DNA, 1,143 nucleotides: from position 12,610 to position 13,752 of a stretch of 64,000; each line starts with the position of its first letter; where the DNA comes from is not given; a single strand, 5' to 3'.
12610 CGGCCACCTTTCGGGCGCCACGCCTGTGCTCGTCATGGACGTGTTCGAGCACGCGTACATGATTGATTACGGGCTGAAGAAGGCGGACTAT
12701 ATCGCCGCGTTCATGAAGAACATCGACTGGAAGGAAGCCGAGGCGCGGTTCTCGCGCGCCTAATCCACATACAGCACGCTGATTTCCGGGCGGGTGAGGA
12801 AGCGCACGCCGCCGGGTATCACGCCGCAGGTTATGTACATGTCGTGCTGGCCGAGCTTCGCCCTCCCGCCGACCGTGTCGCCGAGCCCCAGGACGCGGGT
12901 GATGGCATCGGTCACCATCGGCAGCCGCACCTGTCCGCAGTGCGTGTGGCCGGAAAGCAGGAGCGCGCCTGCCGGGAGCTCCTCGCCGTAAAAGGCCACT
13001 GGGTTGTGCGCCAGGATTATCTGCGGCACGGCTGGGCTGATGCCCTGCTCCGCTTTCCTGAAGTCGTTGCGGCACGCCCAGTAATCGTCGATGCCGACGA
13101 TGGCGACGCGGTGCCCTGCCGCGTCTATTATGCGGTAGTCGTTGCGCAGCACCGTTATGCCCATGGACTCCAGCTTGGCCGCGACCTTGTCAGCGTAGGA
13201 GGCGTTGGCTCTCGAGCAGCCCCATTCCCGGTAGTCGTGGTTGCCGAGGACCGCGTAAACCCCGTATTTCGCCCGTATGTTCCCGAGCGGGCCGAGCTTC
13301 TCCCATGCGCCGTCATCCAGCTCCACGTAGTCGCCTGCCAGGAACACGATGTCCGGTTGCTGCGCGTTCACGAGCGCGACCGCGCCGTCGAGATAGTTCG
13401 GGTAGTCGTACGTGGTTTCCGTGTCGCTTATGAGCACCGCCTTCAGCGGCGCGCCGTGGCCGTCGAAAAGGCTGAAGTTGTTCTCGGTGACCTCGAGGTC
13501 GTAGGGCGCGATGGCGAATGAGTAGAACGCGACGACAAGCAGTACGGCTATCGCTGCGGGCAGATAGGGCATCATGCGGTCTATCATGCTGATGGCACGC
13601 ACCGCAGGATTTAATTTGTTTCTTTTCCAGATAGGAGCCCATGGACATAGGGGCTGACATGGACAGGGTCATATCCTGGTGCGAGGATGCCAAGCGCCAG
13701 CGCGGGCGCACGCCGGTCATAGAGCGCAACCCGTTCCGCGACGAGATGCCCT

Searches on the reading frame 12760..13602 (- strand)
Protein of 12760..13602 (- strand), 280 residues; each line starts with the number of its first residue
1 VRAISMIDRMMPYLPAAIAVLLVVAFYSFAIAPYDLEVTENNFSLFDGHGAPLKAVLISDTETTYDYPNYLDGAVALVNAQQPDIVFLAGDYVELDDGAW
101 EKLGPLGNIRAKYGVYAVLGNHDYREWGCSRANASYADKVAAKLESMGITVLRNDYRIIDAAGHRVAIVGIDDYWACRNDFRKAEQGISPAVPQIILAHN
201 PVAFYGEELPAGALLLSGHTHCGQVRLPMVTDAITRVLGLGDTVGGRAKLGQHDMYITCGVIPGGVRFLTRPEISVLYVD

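Call 39: search_protein_families(library=pfam, proteins=[window:12760-13602:-], max_evalue=0.0001)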
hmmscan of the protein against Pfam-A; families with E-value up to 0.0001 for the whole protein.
window:12760-13602:- (280 aa): 2 families
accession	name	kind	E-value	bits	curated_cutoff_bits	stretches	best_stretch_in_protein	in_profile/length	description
PF00149.33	Metallophos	-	1.5e-10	42.2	21.5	1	56-222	4-190/191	Calcineurin-like phosphoesterase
PF12850.12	Metallophos_2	-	4.7e-05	23.9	27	0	54-221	2-117/154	Calcineurin-like phosphoesterase superfamily domain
